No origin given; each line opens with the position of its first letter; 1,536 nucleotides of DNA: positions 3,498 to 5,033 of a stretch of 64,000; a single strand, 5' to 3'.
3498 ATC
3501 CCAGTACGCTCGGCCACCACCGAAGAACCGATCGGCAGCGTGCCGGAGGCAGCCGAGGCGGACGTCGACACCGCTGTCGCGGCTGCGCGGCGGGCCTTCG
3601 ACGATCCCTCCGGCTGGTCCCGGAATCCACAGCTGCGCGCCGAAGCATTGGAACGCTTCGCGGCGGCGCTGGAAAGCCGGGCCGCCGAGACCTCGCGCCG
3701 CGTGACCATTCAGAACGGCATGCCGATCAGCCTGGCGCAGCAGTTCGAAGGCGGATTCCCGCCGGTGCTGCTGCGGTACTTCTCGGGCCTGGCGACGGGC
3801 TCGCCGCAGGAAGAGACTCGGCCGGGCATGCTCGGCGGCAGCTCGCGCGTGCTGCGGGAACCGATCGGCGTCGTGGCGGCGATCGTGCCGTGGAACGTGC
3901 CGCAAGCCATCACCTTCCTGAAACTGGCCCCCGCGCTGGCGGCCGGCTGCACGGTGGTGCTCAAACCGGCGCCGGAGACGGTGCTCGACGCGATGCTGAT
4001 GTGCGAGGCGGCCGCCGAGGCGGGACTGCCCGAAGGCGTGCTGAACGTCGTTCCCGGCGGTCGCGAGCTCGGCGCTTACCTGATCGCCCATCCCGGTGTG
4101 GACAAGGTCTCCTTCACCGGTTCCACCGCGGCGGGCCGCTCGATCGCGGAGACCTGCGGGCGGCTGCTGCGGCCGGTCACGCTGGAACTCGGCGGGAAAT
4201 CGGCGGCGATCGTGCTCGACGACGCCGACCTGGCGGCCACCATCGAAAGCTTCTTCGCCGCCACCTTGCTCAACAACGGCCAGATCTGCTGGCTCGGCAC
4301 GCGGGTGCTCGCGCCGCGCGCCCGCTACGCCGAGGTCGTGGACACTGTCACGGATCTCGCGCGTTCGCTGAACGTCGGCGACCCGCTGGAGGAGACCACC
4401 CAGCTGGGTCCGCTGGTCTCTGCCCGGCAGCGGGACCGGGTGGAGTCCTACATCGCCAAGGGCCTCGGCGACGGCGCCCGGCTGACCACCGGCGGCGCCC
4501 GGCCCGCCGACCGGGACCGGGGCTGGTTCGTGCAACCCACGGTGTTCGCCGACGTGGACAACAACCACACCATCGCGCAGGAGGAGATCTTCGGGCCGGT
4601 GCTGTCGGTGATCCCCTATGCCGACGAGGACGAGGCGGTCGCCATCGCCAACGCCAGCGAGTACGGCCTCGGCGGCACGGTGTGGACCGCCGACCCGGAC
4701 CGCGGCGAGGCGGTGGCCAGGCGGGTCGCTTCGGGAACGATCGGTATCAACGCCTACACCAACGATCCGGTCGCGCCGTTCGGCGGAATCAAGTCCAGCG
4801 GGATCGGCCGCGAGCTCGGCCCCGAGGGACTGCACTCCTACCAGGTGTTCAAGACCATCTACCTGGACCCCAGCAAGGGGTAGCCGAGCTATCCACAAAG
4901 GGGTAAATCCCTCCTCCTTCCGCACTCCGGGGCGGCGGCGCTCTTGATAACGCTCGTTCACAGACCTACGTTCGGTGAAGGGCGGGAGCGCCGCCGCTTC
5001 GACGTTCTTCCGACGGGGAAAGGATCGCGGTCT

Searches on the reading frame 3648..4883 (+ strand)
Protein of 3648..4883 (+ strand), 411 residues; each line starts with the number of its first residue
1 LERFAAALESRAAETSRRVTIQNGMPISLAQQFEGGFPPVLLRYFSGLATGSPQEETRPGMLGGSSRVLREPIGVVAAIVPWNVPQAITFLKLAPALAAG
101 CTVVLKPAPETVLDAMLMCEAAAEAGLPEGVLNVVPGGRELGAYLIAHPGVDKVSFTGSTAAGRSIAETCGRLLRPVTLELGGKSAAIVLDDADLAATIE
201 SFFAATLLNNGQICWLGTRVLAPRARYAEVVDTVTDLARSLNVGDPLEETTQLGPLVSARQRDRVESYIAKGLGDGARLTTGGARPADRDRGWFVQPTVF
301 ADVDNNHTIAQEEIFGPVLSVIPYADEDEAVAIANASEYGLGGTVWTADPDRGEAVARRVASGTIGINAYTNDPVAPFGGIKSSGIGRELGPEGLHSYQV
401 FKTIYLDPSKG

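Call 9: search_protein_families(library=ncbifam, proteins=[window:3648-4883:+], max_evalue=1e-10)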
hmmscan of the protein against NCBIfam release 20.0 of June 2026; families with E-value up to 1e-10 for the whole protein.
window:3648-4883:+ (411 aa): 40 families (the best 25 are shown)
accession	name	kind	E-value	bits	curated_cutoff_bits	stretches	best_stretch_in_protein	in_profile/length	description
NF045735.1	PaDhStyDPseudo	equivalog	1.3e-116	390.1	850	1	3-405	72-480/483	phenylacetaldehyde dehydrogenase StyD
TIGR04284.1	aldehy_Rv0768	hypoth_equivalog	2.9e-116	389.3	775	1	62-404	131-476/480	aldehyde dehydrogenase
TIGR01804.1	BADH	equivalog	4.3e-116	388.2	668.6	1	41-401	103-466/467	betaine-aldehyde dehydrogenase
NF045736.1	PaDhStyDRhodo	equivalog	3.5e-114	382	800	1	5-397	73-468/479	phenylacetaldehyde dehydrogenase StyD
NF009725.0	PRK13252.1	equivalog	7.8e-109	364.3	593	1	3-407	74-480/488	betaine-aldehyde dehydrogenase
NF010000.0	PRK13473.1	subfamily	1.8e-106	356.7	615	1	2-405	68-471/475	aminobutyraldehyde dehydrogenase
TIGR02299.1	HpaE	equivalog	2.3e-96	323.3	638.35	1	3-405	68-475/488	5-carboxymethyl-2-hydroxymuconate semialdehyde dehydrogenase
TIGR03216.1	OH_muco_semi_DH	equivalog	2.2e-94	316.8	693.25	1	24-404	88-477/481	2-hydroxymuconic semialdehyde dehydrogenase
NF006916.0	PRK09407.1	equivalog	2e-92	310.5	521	1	43-404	125-490/526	succinic semialdehyde dehydrogenase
TIGR01780.1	SSADH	subfamily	4.6e-92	309.2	646.35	1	66-402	111-448/448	succinate-semialdehyde dehydrogenase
NF050026.1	AcaldDHExaC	equivalog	1.4e-85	287.8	900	1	67-405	146-492/503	acetaldehyde dehydrogenase ExaC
NF052305.1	DioxValDhHalo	equivalog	3.1e-85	286.9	750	1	42-406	111-481/483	2,5-dioxovalerate dehydrogenase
NF007352.0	PRK09847.1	equivalog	4.5e-83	279.4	850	1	66-406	151-491/495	aldehyde dehydrogenase PuuC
NF042993.1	AlphKGSA_gudD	equivalog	1.3e-82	278.1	770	1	68-406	136-480/481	alpha-ketoglutaric semialdehyde dehydrogenase GucD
NF008415.0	PRK11241.1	equivalog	1.2e-81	274.9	828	1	67-403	141-477/482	NADP-dependent succinate-semialdehyde dehydrogenase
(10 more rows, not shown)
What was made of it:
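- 3429..4883 (+): Aldehyde dehydrogenase. NCBIfam ALDH families at about 390 bits (call 9).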
